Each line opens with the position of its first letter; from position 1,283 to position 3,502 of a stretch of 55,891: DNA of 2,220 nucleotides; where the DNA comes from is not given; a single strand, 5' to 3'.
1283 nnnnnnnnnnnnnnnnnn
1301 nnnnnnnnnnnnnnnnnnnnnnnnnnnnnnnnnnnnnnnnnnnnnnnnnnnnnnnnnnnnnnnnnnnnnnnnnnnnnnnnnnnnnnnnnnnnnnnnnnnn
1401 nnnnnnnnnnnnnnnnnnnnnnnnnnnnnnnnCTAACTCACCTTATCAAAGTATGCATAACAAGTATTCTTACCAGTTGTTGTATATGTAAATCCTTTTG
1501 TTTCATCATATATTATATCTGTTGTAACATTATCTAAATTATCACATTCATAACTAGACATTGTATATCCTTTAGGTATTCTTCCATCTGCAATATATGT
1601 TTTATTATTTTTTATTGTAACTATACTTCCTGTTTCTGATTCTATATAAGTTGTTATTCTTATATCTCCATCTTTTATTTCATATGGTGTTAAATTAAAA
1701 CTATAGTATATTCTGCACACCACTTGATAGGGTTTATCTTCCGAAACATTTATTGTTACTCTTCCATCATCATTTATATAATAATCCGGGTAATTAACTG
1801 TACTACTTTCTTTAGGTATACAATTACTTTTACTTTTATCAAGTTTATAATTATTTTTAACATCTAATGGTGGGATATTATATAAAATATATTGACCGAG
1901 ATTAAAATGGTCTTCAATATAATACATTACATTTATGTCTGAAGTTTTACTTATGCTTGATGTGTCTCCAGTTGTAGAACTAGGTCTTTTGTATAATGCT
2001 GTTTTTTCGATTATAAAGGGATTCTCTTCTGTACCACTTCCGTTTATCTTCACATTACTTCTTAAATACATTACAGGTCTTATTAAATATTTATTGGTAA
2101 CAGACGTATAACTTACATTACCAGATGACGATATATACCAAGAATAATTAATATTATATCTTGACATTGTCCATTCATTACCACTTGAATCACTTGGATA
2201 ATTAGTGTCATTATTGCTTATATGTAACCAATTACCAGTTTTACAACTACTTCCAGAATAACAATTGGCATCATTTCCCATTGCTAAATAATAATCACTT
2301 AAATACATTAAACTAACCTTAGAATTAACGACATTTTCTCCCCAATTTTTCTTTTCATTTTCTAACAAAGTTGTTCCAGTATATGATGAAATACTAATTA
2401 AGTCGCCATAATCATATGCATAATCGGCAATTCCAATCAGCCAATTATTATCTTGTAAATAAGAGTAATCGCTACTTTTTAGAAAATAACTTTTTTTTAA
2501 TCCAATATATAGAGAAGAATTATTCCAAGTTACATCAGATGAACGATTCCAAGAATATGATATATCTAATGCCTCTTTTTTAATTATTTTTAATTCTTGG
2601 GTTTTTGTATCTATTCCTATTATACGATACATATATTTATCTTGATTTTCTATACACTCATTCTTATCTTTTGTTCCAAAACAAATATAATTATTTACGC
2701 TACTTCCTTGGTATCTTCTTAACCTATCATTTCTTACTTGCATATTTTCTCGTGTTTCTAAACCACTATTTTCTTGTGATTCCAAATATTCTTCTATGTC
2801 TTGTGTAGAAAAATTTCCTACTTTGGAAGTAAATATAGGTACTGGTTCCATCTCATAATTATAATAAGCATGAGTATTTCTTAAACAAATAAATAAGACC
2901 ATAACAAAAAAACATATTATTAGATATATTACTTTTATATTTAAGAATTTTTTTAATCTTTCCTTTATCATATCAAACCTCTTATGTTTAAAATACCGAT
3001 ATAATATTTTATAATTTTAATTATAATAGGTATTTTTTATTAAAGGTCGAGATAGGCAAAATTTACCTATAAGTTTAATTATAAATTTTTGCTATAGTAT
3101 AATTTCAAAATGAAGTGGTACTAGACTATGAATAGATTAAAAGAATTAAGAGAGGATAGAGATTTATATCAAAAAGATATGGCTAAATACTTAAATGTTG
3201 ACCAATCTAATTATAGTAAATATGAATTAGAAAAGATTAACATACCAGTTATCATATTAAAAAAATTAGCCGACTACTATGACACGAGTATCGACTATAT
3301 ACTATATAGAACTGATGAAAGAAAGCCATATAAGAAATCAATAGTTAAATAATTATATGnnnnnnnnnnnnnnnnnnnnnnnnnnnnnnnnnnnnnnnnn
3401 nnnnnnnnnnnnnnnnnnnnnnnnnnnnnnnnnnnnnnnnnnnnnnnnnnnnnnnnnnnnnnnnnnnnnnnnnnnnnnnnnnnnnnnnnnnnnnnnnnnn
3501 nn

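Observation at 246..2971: Modular, shuffled surface-protein family across three loci: candidate variable fibre/adhesin system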

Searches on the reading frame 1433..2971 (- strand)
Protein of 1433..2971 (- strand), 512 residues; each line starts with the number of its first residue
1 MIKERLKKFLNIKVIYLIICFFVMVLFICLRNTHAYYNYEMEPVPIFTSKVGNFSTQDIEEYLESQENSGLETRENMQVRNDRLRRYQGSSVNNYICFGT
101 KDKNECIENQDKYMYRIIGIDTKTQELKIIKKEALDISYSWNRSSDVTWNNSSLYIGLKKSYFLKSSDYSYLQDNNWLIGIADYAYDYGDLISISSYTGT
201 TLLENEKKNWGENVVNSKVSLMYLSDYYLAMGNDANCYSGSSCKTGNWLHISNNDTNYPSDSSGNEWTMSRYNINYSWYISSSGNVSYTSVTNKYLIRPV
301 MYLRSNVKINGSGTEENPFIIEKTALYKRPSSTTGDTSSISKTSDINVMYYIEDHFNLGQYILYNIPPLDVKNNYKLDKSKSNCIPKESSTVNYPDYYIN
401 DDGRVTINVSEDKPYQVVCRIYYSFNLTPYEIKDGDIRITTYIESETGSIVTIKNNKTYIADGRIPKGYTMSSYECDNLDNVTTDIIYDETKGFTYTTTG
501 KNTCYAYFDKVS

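Call 7: search_protein_families(library=pfam, proteins=[window:1433-2971:-], max_evalue=0.01)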
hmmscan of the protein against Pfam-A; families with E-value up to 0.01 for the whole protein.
window:1433-2971:- (512 aa): 0 families

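Call 16: search_protein_families(library=ncbifam, proteins=[window:1433-2971:-], max_evalue=1)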
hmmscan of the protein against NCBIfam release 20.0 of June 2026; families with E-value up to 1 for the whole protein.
window:1433-2971:- (512 aa): 0 families

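Call 17: find_homologous_proteins(query=window:1433-2971:-, max_evalue=0.001)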
Query window:1433-2971:- (512 aa): 621 proteins with E <= 0.001 among 7076 candidates; the best 120 are listed.
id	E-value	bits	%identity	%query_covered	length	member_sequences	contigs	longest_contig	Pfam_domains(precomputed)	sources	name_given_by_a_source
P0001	0.0e+0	1155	100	100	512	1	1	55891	-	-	-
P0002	1.6e-188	646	63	94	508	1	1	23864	-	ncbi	-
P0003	1.7e-118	415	50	82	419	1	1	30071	-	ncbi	-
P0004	2.5e-115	405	44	100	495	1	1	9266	-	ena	-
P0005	7.0e-96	340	44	50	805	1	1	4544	-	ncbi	-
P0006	1.5e-94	336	43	49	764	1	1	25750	-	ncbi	-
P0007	5.0e-91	324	44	65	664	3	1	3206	PF19789.7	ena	-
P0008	4.5e-86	308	41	49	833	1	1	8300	-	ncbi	-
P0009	3.9e-82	295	42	46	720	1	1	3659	-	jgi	-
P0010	1.3e-80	290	42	48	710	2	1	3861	-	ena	-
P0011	5.4e-80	288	41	51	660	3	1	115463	-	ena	-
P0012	1.1e-78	284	41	47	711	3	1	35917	-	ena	-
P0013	1.8e-78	283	42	46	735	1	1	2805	-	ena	-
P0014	1.0e-77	281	44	63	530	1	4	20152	-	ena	-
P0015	3.3e-75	272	39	52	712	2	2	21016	-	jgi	-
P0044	1.7e-50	191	45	47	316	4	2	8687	-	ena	-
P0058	1.4e-43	168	42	51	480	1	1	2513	-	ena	-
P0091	1.6e-39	154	37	47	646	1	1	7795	PF19789.7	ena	-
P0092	1.8e-39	154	40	46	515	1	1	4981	-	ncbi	-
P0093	2.3e-39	154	40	48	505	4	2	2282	-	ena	-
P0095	3.2e-39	154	39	48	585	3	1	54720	-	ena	-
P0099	6.9e-39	152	42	53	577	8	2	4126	-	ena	-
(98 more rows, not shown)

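Call 20: find_encoding_contigs(protein=P0002, flank=10000, max_places=4)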
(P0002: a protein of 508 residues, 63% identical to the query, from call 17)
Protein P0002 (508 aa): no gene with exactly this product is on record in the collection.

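Call 21: find_encoding_contigs(protein=P0003, flank=10000, max_places=4)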
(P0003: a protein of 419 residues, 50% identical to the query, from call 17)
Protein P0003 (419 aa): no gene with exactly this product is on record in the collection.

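Call 23: find_related_loci(query=A1, collection=genome_contigs, flank=10000)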
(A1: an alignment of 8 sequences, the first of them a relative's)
Query A1 (512 aa) in genome_contigs; peptide patterns used: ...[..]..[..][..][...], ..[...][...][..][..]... (x = any residue, [..] = any of these).
204 stretches matched a pattern; 58 encode a relative of the query (tblastn E <= 1e-3); 56 distinct loci.
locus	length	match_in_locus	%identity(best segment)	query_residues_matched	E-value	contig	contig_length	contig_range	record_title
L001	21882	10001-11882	65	1-512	3e-66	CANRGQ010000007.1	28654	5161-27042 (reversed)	MAG: uncultured Bacilli bacterium isolate Lapin-021__bin69 genome assembly, contig: Lapin-021__NODE_1828_length_28654_co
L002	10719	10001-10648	49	5-224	4e-61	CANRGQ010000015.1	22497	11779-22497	MAG: uncultured Bacilli bacterium isolate Lapin-021__bin69 genome assembly, contig: Lapin-021__NODE_2592_length_22497_co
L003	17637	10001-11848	59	1-510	9e-60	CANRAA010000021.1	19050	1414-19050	MAG: uncultured Bacilli bacterium isolate Lapin-017__bin11 genome assembly, contig: Lapin-017__NODE_1600_length_19050_co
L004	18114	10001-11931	59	6-512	5e-57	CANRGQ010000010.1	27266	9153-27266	MAG: uncultured Bacilli bacterium isolate Lapin-021__bin69 genome assembly, contig: Lapin-021__NODE_1965_length_27266_co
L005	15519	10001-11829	55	1-509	1e-55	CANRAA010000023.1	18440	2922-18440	MAG: uncultured Bacilli bacterium isolate Lapin-017__bin11 genome assembly, contig: Lapin-017__NODE_1691_length_18440_co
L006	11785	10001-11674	53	1-510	2e-55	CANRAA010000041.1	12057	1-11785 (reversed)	MAG: uncultured Bacilli bacterium isolate Lapin-017__bin11 genome assembly, contig: Lapin-017__NODE_3729_length_12057_co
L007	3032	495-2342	53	1-510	1e-55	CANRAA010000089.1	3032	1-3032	MAG: uncultured Bacilli bacterium isolate Lapin-017__bin11 genome assembly, contig: Lapin-017__NODE_32526_length_3032_co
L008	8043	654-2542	55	1-509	5e-54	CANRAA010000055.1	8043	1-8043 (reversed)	MAG: uncultured Bacilli bacterium isolate Lapin-017__bin11 genome assembly, contig: Lapin-017__NODE_7197_length_8043_cov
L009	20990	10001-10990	33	2-321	1e-37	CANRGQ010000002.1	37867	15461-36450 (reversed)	MAG: uncultured Bacilli bacterium isolate Lapin-021__bin69 genome assembly, contig: Lapin-021__NODE_1248_length_37867_co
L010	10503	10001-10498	61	1-439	1e-36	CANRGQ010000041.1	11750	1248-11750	MAG: uncultured Bacilli bacterium isolate Lapin-021__bin69 genome assembly, contig: Lapin-021__NODE_6310_length_11750_co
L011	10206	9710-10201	58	1-439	2e-33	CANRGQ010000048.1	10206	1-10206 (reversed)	MAG: uncultured Bacilli bacterium isolate Lapin-021__bin69 genome assembly, contig: Lapin-021__NODE_7594_length_10206_co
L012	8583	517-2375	43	17-512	2e-32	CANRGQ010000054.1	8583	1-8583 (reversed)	MAG: uncultured Bacilli bacterium isolate Lapin-021__bin69 genome assembly, contig: Lapin-021__NODE_9646_length_8583_cov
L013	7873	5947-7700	37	28-508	1e-31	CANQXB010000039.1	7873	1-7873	MAG: uncultured Bacilli bacterium isolate Lapin-024__bin107 genome assembly, contig: Lapin-024__NODE_11346_length_7873_c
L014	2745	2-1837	35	2-510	2e-31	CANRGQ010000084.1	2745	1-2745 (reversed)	MAG: uncultured Bacilli bacterium isolate Lapin-021__bin69 genome assembly, contig: Lapin-021__NODE_49100_length_2745_co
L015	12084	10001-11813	37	22-510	1e-30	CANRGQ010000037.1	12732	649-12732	MAG: uncultured Bacilli bacterium isolate Lapin-021__bin69 genome assembly, contig: Lapin-021__NODE_5606_length_12732_co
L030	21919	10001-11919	39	2-510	3e-26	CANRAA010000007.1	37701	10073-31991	MAG: uncultured Bacilli bacterium isolate Lapin-017__bin11 genome assembly, contig: Lapin-017__NODE_460_length_37701_cov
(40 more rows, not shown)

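Call 39: search_protein_families(library=pfam, proteins=[P0007, P0091, P0005, P0008, P0099, P0044], max_evalue=0.001)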
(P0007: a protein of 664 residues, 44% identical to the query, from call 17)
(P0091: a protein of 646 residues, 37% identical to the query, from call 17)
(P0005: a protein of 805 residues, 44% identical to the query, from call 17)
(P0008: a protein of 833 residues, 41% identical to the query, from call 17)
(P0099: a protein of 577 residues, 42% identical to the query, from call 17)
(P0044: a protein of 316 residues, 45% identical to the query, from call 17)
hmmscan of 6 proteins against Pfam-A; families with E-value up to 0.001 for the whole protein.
P0007 (664 aa): 1 family
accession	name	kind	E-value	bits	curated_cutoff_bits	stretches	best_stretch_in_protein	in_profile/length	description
PF19789.6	DUF6273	-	9.1e-08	32.6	23.5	1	492-645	19-171/172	Domain of unknown function (DUF6273)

P0091 (646 aa): 1 family
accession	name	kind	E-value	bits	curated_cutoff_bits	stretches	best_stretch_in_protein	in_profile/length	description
PF19789.6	DUF6273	-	2.4e-14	54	23.5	1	200-353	16-171/172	Domain of unknown function (DUF6273)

P0005 (805 aa): 1 family
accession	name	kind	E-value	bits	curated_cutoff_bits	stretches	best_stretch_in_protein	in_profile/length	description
PF19789.6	DUF6273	-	0.00023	21.5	23.5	0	708-779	97-171/172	Domain of unknown function (DUF6273)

P0008 (833 aa): 0 families

P0099 (577 aa): 5 families
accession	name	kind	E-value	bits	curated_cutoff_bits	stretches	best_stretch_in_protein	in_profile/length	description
PF00041.27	fn3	-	2.8e-05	24.7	25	1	237-307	4-76/84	Fibronectin type III domain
PF24893.1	DUF7743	-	0.00036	20.6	27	0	229-316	2-98/120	Domain of unknown function (DUF7743)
PF07963.17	N_methyl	-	0.00058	19.8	21.2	0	18-39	6-27/27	Prokaryotic N-terminal methylation motif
PF17957.7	Big_7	-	0.00065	20.7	24.1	0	245-285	16-54/70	Bacterial Ig domain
PF18911.6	PKD_4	-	0.00084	19.8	27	0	233-307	3-77/85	PKD domain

P0044 (316 aa): 0 families

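Call 56: search_protein_families(library=ncbifam, proteins=[P0005, P0008, P0058, P0092, P0093, P0095, P0002, P0014], max_evalue=10)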
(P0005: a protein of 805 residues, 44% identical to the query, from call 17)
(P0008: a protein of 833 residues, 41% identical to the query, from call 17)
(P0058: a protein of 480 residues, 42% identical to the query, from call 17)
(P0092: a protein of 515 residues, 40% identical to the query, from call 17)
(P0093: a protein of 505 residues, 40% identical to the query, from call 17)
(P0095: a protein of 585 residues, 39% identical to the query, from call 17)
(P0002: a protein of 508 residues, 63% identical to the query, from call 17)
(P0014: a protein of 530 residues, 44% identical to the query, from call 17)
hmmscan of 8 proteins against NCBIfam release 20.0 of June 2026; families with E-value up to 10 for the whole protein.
P0005 (805 aa): 1 family
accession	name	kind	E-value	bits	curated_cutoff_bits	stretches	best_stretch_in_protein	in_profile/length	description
NF007393.0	PRK09919.1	subfamily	0.1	12.7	121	1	382-452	26-96/114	anti-adapter protein IraM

P0008 (833 aa): 0 families

P0058 (480 aa): 1 family
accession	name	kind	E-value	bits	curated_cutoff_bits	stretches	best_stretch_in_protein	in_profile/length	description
NF046116.1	adhesin_Lcl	equivalog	1.2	7.6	500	1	337-410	336-411/431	collagen-like adhesin Lcl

P0092 (515 aa): 1 family
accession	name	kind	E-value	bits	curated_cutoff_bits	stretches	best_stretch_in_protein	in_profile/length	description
NF004285.1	PRK05696.1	equivalog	0.18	11.6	179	1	3-67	16-75/171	flagellar basal body-associated protein FliL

P0093 (505 aa): 1 family
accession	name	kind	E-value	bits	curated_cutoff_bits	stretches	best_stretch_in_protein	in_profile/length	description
NF004285.1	PRK05696.1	equivalog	0.017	14.9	179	1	3-42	13-51/171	flagellar basal body-associated protein FliL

P0095 (585 aa): 1 family
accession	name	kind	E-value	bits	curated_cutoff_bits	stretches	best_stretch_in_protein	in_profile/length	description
NF033483.0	PknB_PASTA_kin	equivalog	0.23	10.4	450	1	5-98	325-420/563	Stk1 family PASTA domain-containing Ser/Thr kinase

P0002 (508 aa): 0 families

P0014 (530 aa): 0 families

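Call 80: search_protein_families(library=pfam, proteins=[L030:14616-15740:+, L030:14246-14632:+, L030:12532-13416:+, L030:13987-14268:+], max_evalue=0.01)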
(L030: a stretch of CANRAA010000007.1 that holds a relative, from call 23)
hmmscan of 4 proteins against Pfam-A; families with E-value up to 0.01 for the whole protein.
L030:14616-15740:+ (374 aa): 1 family
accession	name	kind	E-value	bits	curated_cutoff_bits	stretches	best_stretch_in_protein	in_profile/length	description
PF00078.32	RVT_1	-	4.1e-18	66.3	29.6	1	65-297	8-204/205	Reverse transcriptase (RNA-dependent DNA polymerase)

L030:14246-14632:+ (128 aa): 1 family
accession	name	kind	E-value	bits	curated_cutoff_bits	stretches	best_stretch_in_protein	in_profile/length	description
PF22296.2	bAvd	-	2.3e-06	28.5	40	1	11-116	2-106/107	bAvd-like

L030:12532-13416:+ (294 aa): 1 family
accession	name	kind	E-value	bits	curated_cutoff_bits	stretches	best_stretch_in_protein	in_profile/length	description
PF12784.13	PDDEXK_2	-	5.4e-12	46.4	27.4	1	27-251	3-223/229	PD-(D/E)XK nuclease family transposase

L030:13987-14268:+ (93 aa): 0 families

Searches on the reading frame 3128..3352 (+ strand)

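Call 7: search_protein_families(library=pfam, proteins=[window:3128-3352:+], max_evalue=0.01)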
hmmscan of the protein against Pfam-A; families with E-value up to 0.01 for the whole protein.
window:3128-3352:+ (74 aa): 5 families
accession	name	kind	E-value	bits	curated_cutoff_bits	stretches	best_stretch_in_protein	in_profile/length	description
PF01381.28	HTH_3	-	1.5e-12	47.8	23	1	4-58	1-55/55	Helix-turn-helix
PF12844.13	HTH_19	-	2.4e-09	37.4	30.2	1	2-63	2-63/64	Helix-turn-helix domain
PF13560.12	HTH_31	-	3.4e-06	27.7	27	1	3-54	5-57/64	Helix-turn-helix domain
PF13443.12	HTH_26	-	0.00015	22.3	22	1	3-61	1-60/63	Cro/C1-type HTH DNA-binding domain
PF13744.12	HTH_37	-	0.0002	21.5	27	1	1-48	20-65/80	Helix-turn-helix domain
